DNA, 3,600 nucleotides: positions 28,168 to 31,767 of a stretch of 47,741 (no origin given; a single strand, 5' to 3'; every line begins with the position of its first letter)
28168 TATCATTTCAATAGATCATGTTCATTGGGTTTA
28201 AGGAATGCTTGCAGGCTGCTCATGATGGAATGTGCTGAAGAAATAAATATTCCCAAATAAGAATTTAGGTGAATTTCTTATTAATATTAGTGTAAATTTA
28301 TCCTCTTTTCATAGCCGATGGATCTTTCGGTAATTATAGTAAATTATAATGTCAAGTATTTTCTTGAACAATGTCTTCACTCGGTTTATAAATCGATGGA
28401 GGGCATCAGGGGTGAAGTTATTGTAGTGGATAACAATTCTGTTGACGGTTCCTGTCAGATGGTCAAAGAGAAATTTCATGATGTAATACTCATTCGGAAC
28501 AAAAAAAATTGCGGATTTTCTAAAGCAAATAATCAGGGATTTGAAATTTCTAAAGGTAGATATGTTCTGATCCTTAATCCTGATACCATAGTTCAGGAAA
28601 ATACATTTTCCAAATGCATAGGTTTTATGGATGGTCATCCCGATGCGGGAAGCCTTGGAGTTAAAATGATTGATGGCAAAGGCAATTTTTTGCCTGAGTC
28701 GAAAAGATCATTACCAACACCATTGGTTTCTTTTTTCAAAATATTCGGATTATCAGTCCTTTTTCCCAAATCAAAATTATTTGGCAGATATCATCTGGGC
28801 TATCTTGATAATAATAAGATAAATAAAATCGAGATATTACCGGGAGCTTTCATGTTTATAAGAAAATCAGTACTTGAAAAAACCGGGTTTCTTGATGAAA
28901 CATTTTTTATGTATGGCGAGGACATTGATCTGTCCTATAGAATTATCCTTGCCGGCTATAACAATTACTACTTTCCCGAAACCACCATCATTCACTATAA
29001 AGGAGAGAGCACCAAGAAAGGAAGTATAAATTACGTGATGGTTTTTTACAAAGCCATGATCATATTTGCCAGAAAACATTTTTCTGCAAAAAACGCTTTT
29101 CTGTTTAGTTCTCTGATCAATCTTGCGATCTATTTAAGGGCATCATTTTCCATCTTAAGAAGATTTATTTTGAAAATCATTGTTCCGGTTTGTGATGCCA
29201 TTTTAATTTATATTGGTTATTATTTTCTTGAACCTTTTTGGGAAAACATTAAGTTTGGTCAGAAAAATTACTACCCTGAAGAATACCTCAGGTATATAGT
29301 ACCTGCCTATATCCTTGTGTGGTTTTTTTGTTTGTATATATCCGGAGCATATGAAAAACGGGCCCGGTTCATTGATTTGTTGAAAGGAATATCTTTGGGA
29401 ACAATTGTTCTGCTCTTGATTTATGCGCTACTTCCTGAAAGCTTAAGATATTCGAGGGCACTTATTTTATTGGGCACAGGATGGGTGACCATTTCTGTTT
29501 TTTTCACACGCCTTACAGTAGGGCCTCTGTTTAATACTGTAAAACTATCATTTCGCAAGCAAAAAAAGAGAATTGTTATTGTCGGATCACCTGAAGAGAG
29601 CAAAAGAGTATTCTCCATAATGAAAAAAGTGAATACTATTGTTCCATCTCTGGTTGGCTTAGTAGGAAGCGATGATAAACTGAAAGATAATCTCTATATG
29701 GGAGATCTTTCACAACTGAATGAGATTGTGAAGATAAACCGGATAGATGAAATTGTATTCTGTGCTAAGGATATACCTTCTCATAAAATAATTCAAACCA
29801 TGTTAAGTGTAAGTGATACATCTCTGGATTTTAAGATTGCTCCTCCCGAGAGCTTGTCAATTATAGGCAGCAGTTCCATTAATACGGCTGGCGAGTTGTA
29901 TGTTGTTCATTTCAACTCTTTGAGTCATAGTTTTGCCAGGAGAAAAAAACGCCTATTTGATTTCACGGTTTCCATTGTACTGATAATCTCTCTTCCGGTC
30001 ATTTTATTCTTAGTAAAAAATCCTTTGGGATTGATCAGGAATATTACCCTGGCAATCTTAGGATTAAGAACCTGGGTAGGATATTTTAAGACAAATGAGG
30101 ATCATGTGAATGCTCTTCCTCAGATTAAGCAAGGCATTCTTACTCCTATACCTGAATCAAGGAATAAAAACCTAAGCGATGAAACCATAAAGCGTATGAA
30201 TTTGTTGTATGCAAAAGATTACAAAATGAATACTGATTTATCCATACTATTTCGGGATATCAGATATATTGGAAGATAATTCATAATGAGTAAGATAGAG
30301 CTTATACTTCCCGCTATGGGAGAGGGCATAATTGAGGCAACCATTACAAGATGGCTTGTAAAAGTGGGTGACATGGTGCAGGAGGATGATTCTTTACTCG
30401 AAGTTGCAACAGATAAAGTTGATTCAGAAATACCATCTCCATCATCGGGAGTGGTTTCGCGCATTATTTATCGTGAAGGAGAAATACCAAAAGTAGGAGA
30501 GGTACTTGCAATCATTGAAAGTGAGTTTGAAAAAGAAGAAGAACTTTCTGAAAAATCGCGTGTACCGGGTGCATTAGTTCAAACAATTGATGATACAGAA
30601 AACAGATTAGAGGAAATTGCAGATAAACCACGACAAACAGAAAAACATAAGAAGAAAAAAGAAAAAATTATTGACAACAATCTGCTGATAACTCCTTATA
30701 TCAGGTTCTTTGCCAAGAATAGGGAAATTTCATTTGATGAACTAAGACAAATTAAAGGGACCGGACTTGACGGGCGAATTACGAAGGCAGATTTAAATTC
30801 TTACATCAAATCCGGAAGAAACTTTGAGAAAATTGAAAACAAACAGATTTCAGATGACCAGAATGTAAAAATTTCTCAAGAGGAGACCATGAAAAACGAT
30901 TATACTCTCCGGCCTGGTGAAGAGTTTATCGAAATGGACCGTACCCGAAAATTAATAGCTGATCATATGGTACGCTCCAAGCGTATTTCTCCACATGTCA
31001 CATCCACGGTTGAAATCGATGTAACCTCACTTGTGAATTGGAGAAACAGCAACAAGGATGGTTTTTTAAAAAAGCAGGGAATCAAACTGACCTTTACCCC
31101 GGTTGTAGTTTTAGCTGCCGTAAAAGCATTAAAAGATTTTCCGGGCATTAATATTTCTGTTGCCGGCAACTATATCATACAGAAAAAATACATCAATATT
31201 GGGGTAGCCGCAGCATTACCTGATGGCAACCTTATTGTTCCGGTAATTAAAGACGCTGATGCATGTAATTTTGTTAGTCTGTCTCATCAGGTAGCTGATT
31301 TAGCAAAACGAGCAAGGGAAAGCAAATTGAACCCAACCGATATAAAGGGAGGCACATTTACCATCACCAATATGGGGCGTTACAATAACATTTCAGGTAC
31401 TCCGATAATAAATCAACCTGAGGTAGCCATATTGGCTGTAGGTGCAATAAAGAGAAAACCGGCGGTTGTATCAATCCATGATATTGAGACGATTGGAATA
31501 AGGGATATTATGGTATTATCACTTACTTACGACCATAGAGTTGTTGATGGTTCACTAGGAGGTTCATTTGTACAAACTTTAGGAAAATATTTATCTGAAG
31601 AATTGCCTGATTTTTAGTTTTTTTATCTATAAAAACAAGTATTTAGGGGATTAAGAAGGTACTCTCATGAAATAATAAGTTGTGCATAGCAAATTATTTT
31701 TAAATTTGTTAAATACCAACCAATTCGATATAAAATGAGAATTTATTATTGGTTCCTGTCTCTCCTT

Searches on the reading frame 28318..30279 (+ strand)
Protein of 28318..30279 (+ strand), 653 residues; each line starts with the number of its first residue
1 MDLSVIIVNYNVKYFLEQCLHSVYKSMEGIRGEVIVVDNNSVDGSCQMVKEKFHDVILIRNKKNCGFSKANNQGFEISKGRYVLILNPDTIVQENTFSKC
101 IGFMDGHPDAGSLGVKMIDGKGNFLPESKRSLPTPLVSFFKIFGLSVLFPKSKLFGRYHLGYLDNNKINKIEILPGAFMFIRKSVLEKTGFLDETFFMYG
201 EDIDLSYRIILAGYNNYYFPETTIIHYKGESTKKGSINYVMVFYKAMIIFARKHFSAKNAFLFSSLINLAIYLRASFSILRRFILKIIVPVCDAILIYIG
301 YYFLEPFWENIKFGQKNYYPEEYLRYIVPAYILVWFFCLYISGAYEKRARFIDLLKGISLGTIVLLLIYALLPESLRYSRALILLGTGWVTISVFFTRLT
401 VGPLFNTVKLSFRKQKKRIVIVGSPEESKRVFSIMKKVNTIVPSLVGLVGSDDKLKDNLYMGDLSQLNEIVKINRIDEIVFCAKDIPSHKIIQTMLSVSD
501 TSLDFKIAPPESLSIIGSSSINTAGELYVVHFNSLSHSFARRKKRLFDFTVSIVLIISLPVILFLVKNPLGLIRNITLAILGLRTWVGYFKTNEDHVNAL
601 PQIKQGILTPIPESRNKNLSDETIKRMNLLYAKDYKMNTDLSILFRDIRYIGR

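Call 7: search_protein_families(library=pfam, proteins=[window:28318-30279:+], max_evalue=0.001)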
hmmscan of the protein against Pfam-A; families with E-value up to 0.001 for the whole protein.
window:28318-30279:+ (653 aa): 3 families
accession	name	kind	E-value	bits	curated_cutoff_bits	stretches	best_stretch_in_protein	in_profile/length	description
PF00535.33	Glycos_transf_2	-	2.3e-24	86.7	23.3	1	4-188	1-166/168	Glycosyl transferase family 2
PF13641.12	Glyco_tranf_2_3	-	1.1e-16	62.1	27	1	3-233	3-218/230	Glycosyltransferase like family 2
PF13632.12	Glyco_trans_2_3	-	4.5e-09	36.8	27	1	82-337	1-196/198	Glycosyl transferase family group 2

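Call 24: search_protein_families(library=ncbifam, proteins=[window:28318-30279:+], max_evalue=0.001)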
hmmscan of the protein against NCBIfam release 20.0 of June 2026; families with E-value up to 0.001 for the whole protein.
window:28318-30279:+ (653 aa): 18 families
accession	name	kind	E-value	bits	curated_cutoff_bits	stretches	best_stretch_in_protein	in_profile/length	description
TIGR03025.1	EPS_sugtrans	subfamily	2.5e-22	79.7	295.55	1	292-565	2-280/445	exopolysaccharide biosynthesis polyprenyl glycosylphosphotransferase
TIGR03023.1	WcaJ_sugtrans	equivalog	7.2e-18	65.1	410.75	1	293-564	3-284/453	undecaprenyl-phosphate glucose phosphotransferase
TIGR01556.1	rhamnosyltran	subfamily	2.3e-13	50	200.55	1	19-289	9-263/281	rhamnosyltransferase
NF041875.1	EPS_EpsD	equivalog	1.2e-12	47.9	370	1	3-108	1-108/325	exopolysaccharide biosynthesis glycosyltransferase EpsD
NF007482.0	PRK10073.1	equivalog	1.2e-12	47.5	423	1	2-100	7-106/334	glycosyltransferase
NF038302.1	EPS_HpsE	equivalog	5.3e-12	45.3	300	1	1-117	1-124/307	hormogonium polysaccharide biosynthesis glycosyltransferase HpsE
TIGR03965.1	mycofact_glyco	equivalog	1.4e-11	44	280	1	3-94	76-169/467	mycofactocin biosynthesis glycosyltransferase MftF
TIGR03111.1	glyc2_xrt_Gpos1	hypoth_equivalog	1.6e-10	40.4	363.95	1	3-209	51-248/439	TIGR03111 family XrtG-associated glycosyltransferase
TIGR03937.1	PgaC_IcaA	equivalog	2e-10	40.2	422.3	1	3-111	47-157/407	poly-beta-1,6-N-acetyl-D-glucosamine synthase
NF047683.1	TeichurnBiosyTuaG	equivalog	9.4e-10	38.5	400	1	3-124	8-132/252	teichuronic acid biosynthesis protein TuaG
TIGR04283.1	glyco_like_mftF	equivalog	1.1e-08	34.9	182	1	3-114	1-108/221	TIGR04283 family arsenosugar biosynthesis glycosyltransferase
NF053739.1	GlytfEpsEBac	equivalog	5.6e-08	32.1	450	1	3-118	3-121/265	glycosyltransferase EpsE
TIGR03022.1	WbaP_sugtrans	subfamily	6.4e-08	32.3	403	1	326-566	32-282/456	undecaprenyl-phosphate galactose phosphotransferase WbaP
NF038299.1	EPS_HpsN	equivalog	8.4e-07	28.2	425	1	3-265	3-265/317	hormogonium polysaccharide biosynthesis glycosyltransferase HpsN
NF041394.1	GtaseAglG_Halo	equivalog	3.3e-06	26.6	440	1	1-127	1-133/304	glucosyl-dolichyl phosphate glucuronosyltransferase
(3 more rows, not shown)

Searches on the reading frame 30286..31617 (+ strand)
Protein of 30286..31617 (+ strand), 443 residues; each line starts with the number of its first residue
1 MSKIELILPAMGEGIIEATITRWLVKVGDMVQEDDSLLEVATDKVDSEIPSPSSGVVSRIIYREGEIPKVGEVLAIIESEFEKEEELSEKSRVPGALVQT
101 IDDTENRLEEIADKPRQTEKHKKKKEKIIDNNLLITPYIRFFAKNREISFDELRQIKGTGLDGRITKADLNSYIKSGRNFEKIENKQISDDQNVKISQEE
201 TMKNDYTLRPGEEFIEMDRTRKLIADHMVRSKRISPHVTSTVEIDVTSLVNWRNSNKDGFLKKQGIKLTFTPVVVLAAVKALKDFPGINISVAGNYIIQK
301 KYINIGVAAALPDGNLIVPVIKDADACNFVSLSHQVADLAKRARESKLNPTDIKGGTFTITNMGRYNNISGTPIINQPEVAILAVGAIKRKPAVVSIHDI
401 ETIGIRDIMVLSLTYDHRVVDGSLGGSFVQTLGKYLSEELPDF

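Call 7: search_protein_families(library=pfam, proteins=[window:30286-31617:+], max_evalue=0.001)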
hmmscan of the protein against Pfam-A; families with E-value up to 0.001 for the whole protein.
window:30286-31617:+ (443 aa): 4 families
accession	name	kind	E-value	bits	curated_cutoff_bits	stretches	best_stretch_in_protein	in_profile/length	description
PF00198.28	2-oxoacid_dh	-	2.2e-73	247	23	1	212-438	4-226/232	2-oxoacid dehydrogenases acyltransferase (catalytic domain)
PF00364.28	Biotin_lipoyl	-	1.6e-18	66.7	22.1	1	6-77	3-73/73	Biotin-requiring enzyme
PF02817.22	E3_binding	-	7.5e-08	32.9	23.7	1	134-170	2-35/36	e3 binding domain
PF13533.13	Biotin_lipoyl_2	-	6.3e-06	26.3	29.8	0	17-39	8-30/32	Biotin-lipoyl like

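Call 24: search_protein_families(library=ncbifam, proteins=[window:30286-31617:+], max_evalue=0.001)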
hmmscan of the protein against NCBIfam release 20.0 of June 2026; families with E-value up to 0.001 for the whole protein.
window:30286-31617:+ (443 aa): 18 families
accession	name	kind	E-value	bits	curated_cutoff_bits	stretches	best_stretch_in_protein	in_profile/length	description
NF008814.0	PRK11854.1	equivalog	5.1e-100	335.7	722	1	5-438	209-631/637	pyruvate dehydrogenase complex dihydrolipoyllysine-residue acetyltransferase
TIGR02927.1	SucB_Actino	equivalog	4.7e-98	329.5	423.45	1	4-438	127-570/579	2-oxoglutarate dehydrogenase, E2 component, dihydrolipoamide succinyltransferase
NF004309.0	PRK05704.1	equivalog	1.4e-88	298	449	1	4-431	3-393/408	2-oxoglutarate dehydrogenase complex dihydrolipoyllysine-residue succinyltransferase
TIGR01347.1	sucB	equivalog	1.1e-82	278.4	378.65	1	5-434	2-392/404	dihydrolipoyllysine-residue succinyltransferase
TIGR01348.1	PDHac_trf_long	equivalog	1.9e-75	254.6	552.1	1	4-438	156-581/587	dihydrolipoyllysine-residue acetyltransferase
TIGR01349.1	PDHac_trf_mito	equivalog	4.8e-71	240.2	445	1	7-437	3-430/437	pyruvate dehydrogenase complex dihydrolipoamide acetyltransferase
NF011416.0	PRK14843.1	equivalog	1.7e-52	178.4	429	1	108-436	23-339/347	dihydrolipoamide acetyltransferase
NF008815.0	PRK11857.1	equivalog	1.5e-51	175.7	378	1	132-436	3-299/308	dihydrolipoamide acetyltransferase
NF008907.0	PRK12270.1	equivalog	1.5e-34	119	878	1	130-437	96-362/1241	multifunctional oxoglutarate decarboxylase/oxoglutarate dehydrogenase thiamine pyrophosphate-binding subunit/dihydrolipoyllysine-residue suc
NF011457.0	PRK14875.1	equivalog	8.8e-18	64.4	307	1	4-178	4-129/372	acetoin dehydrogenase dihydrolipoyllysine-residue acetyltransferase subunit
NF008854.0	PRK11892.1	equivalog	2.2e-11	43.1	454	1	4-124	3-122/464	pyruvate dehydrogenase complex E1 component subunit beta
NF004173.0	PRK05641.1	equivalog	2.6e-07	31.3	199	1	19-74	94-149/153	putative acetyl-CoA carboxylase biotin carboxyl carrier protein subunit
NF006761.0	PRK09282.1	domain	2.1e-05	23.2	402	1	17-78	529-590/591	pyruvate carboxylase subunit B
NF005117.0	PRK06549.1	equivalog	2.4e-05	25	159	1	18-76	70-128/130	acetyl-CoA carboxylase biotin carboxyl carrier protein subunit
TIGR02712.1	urea_carbox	equivalog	4e-05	21.5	1303.85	1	17-78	1140-1201/1201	urea carboxylase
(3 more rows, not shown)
